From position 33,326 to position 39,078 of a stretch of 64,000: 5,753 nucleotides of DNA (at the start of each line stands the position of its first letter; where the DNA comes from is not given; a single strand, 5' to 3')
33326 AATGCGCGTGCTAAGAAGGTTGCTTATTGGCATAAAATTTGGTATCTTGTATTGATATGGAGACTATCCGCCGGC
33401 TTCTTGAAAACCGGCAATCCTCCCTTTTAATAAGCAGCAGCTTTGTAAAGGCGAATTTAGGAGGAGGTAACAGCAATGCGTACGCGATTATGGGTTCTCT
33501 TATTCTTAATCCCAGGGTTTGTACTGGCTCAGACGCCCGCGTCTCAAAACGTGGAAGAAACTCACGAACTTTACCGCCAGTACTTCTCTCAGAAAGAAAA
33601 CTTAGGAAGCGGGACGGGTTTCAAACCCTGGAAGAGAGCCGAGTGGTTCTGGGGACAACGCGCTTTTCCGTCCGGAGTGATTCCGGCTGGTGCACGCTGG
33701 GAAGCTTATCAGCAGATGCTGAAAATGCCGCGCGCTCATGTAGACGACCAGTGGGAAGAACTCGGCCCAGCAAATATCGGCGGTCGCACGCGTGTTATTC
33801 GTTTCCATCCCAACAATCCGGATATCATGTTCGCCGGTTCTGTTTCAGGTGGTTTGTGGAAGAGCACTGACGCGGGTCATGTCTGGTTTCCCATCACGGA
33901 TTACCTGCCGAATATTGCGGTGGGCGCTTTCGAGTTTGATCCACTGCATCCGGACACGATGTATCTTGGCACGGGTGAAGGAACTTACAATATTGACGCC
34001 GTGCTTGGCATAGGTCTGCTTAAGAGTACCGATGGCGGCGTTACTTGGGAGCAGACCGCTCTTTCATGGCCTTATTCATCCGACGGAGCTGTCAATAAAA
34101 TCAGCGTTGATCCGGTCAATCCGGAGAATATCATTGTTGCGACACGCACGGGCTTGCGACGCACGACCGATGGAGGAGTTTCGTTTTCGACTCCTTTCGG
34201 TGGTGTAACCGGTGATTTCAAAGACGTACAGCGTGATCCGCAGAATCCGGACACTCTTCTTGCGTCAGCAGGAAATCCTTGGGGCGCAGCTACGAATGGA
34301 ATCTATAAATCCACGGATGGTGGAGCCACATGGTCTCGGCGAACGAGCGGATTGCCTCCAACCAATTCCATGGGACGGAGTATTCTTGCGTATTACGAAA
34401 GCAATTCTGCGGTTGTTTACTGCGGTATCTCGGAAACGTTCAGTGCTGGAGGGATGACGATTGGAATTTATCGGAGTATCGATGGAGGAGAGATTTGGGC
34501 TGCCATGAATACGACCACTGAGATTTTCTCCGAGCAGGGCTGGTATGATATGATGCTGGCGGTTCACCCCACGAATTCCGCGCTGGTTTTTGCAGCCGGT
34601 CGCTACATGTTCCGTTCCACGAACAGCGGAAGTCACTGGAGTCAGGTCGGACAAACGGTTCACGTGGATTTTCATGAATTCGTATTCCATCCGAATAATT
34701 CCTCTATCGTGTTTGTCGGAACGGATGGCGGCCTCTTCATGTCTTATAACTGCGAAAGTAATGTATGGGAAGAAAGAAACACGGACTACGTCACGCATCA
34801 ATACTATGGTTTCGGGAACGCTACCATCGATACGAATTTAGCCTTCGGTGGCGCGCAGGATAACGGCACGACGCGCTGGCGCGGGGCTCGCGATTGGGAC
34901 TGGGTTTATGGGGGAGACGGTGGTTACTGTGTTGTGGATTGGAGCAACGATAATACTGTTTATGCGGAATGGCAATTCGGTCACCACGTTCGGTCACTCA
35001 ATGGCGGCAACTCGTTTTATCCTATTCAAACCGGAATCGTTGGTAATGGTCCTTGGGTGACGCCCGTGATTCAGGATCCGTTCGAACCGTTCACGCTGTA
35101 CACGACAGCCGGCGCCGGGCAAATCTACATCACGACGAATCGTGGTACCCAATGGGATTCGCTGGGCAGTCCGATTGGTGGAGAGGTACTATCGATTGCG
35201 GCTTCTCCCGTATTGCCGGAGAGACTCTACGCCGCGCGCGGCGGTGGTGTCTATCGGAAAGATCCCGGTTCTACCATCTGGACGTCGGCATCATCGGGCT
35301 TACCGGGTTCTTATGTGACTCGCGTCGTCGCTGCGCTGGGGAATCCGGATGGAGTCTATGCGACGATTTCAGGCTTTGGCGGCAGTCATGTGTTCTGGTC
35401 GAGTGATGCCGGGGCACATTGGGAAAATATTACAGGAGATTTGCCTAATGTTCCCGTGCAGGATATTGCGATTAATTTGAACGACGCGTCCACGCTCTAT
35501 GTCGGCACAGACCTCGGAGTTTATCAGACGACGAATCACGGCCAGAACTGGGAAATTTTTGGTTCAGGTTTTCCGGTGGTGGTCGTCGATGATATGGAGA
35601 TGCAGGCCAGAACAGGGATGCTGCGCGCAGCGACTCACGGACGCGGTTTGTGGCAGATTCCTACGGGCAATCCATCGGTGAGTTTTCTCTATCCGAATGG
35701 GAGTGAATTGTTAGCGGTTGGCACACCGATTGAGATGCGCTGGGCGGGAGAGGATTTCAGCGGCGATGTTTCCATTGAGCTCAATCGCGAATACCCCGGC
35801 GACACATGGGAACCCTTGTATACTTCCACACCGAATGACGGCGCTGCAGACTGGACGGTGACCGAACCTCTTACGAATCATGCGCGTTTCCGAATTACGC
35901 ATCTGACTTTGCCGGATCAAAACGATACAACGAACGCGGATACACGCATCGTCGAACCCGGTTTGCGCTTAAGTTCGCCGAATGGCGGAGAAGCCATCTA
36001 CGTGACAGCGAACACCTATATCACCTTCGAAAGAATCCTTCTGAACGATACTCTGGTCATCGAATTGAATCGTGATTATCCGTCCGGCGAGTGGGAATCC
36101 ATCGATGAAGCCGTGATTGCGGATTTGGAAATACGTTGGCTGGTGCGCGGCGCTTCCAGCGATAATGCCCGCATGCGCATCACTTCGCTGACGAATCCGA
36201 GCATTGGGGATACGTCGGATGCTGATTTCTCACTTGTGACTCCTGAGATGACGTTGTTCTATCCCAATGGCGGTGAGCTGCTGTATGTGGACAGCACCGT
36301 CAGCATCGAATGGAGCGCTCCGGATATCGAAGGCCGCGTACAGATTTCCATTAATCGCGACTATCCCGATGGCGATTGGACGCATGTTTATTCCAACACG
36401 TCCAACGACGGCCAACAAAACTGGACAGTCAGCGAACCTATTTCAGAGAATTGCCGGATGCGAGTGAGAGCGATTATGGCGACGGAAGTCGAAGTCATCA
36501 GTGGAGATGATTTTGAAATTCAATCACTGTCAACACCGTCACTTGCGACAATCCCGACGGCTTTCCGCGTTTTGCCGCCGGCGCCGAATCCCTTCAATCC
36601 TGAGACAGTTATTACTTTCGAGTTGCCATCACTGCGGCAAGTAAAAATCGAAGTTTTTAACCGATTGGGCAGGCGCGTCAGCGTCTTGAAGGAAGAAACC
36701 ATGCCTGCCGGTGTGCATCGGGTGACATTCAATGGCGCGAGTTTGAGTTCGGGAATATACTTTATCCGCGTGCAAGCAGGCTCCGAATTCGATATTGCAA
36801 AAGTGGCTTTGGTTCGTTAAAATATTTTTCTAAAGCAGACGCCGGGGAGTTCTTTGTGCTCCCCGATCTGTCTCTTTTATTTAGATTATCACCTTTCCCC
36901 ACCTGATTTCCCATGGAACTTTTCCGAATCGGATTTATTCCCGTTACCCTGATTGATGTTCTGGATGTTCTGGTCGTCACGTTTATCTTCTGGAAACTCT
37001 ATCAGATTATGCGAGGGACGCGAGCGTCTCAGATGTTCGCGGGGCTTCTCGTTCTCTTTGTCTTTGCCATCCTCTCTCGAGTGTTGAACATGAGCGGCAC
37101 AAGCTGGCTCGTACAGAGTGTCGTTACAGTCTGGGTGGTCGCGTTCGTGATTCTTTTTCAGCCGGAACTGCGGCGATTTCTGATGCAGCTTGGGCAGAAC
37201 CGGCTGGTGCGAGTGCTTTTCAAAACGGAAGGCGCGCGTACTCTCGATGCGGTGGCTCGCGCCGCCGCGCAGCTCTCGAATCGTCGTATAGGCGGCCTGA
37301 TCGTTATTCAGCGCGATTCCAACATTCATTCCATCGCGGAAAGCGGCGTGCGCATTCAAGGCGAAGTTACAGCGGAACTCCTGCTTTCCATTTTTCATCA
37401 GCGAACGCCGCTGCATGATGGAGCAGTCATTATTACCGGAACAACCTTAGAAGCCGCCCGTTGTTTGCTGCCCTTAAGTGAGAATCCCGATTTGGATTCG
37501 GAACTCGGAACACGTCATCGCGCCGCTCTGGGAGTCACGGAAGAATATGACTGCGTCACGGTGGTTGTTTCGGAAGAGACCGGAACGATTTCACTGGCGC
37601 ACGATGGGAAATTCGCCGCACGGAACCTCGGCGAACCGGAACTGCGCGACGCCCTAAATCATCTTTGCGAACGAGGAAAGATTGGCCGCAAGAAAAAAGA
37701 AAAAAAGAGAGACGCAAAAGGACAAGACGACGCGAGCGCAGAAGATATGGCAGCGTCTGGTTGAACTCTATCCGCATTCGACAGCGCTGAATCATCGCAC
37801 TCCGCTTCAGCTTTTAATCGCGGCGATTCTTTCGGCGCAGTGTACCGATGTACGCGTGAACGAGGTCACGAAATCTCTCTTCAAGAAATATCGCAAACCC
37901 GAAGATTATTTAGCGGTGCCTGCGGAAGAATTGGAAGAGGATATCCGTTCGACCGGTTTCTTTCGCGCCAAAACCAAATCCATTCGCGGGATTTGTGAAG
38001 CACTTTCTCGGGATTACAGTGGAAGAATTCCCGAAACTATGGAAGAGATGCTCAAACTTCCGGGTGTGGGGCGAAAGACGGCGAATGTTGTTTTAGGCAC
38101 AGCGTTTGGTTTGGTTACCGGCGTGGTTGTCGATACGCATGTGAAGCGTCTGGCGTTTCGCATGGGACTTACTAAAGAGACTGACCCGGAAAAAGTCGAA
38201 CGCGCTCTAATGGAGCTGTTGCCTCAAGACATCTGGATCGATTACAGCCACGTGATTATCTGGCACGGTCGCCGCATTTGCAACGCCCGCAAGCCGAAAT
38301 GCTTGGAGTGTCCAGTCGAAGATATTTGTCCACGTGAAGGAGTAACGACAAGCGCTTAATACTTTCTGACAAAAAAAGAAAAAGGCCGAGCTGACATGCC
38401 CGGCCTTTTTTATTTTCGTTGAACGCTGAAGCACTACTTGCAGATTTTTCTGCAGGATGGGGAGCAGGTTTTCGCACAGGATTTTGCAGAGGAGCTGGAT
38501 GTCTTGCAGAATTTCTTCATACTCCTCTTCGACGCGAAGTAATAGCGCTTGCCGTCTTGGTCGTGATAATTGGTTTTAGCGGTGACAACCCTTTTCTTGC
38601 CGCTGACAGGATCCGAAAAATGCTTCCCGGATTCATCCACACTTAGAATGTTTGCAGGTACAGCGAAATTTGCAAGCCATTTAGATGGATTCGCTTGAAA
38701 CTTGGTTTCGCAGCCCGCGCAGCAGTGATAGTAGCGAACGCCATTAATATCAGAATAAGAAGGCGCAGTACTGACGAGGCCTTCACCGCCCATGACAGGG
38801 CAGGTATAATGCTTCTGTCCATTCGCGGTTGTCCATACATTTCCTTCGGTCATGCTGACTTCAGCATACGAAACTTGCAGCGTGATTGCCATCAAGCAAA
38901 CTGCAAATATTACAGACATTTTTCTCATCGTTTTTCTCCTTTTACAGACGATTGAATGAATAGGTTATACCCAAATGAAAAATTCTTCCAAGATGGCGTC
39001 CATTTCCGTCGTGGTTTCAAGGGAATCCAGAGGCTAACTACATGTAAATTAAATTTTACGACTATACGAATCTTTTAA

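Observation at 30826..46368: Two T9SS surface-protein genes share their promoter/5' region and C-terminal 190 aa but carry unrelated passenger domains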

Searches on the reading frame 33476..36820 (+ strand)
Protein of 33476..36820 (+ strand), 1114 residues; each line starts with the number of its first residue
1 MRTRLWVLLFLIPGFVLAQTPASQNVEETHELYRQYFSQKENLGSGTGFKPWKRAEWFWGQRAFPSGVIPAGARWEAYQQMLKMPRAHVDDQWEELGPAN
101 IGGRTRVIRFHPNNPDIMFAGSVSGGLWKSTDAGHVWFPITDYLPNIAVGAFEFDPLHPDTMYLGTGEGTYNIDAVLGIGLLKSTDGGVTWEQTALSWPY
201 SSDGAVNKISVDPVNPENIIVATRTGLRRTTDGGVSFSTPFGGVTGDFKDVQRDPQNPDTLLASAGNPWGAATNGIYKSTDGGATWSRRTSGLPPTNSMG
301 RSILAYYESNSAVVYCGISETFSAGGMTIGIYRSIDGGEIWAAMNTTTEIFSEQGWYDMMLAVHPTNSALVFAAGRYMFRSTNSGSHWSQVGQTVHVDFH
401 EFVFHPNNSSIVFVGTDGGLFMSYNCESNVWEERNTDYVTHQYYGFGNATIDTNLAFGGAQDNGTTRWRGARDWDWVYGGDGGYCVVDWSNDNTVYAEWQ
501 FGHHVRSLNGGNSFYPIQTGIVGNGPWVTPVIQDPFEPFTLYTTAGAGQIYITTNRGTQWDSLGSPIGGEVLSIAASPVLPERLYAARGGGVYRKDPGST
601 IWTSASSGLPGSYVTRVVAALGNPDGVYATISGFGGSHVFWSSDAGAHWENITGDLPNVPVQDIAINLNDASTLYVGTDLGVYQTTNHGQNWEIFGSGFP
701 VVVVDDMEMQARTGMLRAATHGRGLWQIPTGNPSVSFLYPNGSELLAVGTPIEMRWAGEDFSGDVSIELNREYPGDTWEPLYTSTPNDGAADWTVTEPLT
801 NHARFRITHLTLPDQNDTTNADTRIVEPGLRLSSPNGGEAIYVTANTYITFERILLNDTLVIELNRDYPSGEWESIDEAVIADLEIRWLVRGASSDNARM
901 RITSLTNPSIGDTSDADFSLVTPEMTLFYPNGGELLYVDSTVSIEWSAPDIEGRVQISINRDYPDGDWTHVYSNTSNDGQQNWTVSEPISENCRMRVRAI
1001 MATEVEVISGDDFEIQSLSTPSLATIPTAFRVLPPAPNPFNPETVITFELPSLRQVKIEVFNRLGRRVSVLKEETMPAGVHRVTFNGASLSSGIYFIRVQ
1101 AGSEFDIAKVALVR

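Call 12: search_protein_families(library=pfam, proteins=[window:33476-36820:+], max_evalue=0.01)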
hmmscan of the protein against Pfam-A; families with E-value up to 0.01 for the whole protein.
window:33476-36820:+ (1114 aa): 6 families
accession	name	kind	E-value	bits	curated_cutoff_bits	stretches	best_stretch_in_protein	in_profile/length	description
PF15902.12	Sortilin-Vps10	-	3.3e-23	82.6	33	3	331-431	3-100/446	Sortilin, neurotensin receptor 3,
PF14870.12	PSII_BNR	-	5.7e-08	32.8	27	0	275-513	39-265/303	Photosynthesis system II assembly factor YCF48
PF18962.6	Por_Secre_tail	-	2.1e-07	31.6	27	1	1037-1109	3-72/75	Secretion system C-terminal sorting domain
PF13088.12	BNR_2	-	3.3e-07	30.4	31.4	1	267-428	75-231/277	BNR repeat-like domain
PF13860.13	FlgD_ig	-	0.0058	17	27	0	1051-1102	19-76/79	FlgD Ig-like domain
PF19755.4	DUF6242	-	0.006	16.9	29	0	592-692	120-217/217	Domain of unknown function (DUF6242)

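Call 53: list_cluster_members(proteins=[window:33476-36820:+, window:36913-37764:+, window:38434-38928:-, window:39165-41093:-, window:46387-47244:+, window:47398-48924:-, window:29067-30272:-, window:41744-42640:-, window:37682-38359:+, window:56716-59112:-])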
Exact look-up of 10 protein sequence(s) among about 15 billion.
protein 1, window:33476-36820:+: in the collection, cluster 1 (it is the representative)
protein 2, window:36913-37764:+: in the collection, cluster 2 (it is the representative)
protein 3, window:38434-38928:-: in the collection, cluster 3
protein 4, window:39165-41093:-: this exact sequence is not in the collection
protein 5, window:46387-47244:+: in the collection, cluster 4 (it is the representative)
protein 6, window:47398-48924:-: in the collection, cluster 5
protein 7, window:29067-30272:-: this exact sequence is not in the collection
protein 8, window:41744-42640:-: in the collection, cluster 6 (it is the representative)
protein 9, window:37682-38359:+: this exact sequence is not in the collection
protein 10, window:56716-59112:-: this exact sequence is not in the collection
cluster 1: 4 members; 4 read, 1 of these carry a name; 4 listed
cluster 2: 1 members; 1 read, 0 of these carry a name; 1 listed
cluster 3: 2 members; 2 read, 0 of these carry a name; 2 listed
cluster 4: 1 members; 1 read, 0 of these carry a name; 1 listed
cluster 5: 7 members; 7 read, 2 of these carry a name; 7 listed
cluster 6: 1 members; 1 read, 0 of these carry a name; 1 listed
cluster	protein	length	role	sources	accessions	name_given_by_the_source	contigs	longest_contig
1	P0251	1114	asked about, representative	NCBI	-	-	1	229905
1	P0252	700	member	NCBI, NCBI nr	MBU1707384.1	hypothetical protein KKB28_05670, partial [bacterium] | hypothetical protein [bacterium]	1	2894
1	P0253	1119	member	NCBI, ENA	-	-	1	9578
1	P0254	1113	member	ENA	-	-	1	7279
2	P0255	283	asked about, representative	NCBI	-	-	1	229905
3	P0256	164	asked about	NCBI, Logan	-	-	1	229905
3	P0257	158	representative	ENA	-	-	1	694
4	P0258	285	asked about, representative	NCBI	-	-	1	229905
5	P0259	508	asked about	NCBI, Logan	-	-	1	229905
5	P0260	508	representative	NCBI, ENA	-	-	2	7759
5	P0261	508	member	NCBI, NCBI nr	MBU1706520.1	trehalose-6-phosphate synthase [bacterium]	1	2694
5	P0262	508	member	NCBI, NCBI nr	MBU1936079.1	trehalose-6-phosphate synthase [bacterium]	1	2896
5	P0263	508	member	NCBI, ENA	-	-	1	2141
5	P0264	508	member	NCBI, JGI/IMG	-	-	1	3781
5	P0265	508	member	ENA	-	-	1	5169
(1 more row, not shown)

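Call 54: find_encoding_contigs(protein=P0253, flank=10000, max_places=3)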
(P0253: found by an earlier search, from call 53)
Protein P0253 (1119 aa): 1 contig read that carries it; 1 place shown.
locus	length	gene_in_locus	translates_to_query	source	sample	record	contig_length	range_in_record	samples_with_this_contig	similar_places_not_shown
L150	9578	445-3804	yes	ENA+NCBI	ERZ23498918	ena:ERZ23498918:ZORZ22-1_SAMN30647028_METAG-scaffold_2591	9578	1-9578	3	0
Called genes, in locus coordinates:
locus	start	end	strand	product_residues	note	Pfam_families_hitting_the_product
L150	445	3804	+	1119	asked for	PF14870:PSII_BNR (faint), PF15902:Sortilin-Vps10 (faint), PF18962:Por_Secre_tail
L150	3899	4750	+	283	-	PF19293:CdaA_N, PF02457:DAC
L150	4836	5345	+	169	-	PF00730:HhH-GPD, PF00633:HHH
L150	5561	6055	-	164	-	PF04945:YHS (faint)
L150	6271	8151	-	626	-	PF00082:Peptidase_S8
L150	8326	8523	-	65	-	PF00208:ELFV_dehydrog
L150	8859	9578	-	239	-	?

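Call 55: find_encoding_contigs(protein=P0260, flank=10000, max_places=3)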
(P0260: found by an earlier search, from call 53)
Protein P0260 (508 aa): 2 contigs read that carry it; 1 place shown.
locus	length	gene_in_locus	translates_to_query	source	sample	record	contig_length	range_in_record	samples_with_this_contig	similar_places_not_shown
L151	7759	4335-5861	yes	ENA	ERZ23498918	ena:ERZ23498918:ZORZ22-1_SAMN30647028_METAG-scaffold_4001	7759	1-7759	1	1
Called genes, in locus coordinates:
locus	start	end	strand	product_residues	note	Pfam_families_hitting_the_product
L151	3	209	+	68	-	?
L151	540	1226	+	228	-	PF19027:DUF5752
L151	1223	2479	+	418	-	PF21269:TreT_GT1, PF00534:Glycos_transf_1, PF13692:Glyco_trans_1_4, PF20706:GT4-conflict (weak)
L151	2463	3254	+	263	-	PF02358:Trehalose_PPase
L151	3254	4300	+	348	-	PF21088:MS_channel_1st, PF00924:MS_channel_2nd, PF21082:MS_channel_3rd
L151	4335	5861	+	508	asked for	PF00982:Glyco_transf_20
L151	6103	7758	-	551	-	?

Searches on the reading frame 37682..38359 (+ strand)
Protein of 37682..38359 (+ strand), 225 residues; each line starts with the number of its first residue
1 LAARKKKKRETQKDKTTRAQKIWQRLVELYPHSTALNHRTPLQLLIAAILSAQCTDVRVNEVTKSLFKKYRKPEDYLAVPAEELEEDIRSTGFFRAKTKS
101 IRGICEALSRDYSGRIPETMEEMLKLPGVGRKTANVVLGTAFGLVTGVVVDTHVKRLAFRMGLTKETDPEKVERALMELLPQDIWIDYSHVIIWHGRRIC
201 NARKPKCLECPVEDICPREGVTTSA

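Call 13: search_protein_families(library=pfam, proteins=[window:37682-38359:+], max_evalue=0.01)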
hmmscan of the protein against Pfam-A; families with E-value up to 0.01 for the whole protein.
window:37682-38359:+ (225 aa): 3 families
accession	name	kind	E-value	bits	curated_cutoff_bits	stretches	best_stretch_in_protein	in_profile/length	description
PF00730.31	HhH-GPD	-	2e-25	89.7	26.2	1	46-182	1-108/108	HhH-GPD superfamily base excision DNA repair protein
PF00633.29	HHH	-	2.2e-08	34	24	1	112-138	2-28/30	Helix-hairpin-helix motif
PF10576.14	EndIII_4Fe-2S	-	0.00056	20.6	20.5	1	202-216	3-17/17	Iron-sulfur binding domain of endonuclease III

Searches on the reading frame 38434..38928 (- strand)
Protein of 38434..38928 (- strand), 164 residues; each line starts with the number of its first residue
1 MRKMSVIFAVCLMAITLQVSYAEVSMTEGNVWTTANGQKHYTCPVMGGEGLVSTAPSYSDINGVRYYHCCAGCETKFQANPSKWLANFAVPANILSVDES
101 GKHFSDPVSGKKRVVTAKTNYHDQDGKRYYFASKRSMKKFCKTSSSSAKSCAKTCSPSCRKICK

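Call 13: search_protein_families(library=pfam, proteins=[window:38434-38928:-], max_evalue=0.01)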
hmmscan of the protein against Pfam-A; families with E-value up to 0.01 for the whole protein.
window:38434-38928:- (164 aa): 4 families
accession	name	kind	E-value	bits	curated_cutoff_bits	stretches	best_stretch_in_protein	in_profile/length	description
PF04945.19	YHS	-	9.2e-11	42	30.3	2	105-140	2-36/47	YHS domain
PF24859.1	FdhE_central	-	0.0013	19.2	27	1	42-78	1-36/39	FdhE, central domain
PF00625.27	Guanylate_kin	-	0.0077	16.4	25.2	0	115-141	37-63/182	Guanylate kinase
PF24273.1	TRASH_HVO_1752_C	-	0.008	16.8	27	1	60-79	19-38/47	HVO_1752, C-terminal TRASH domain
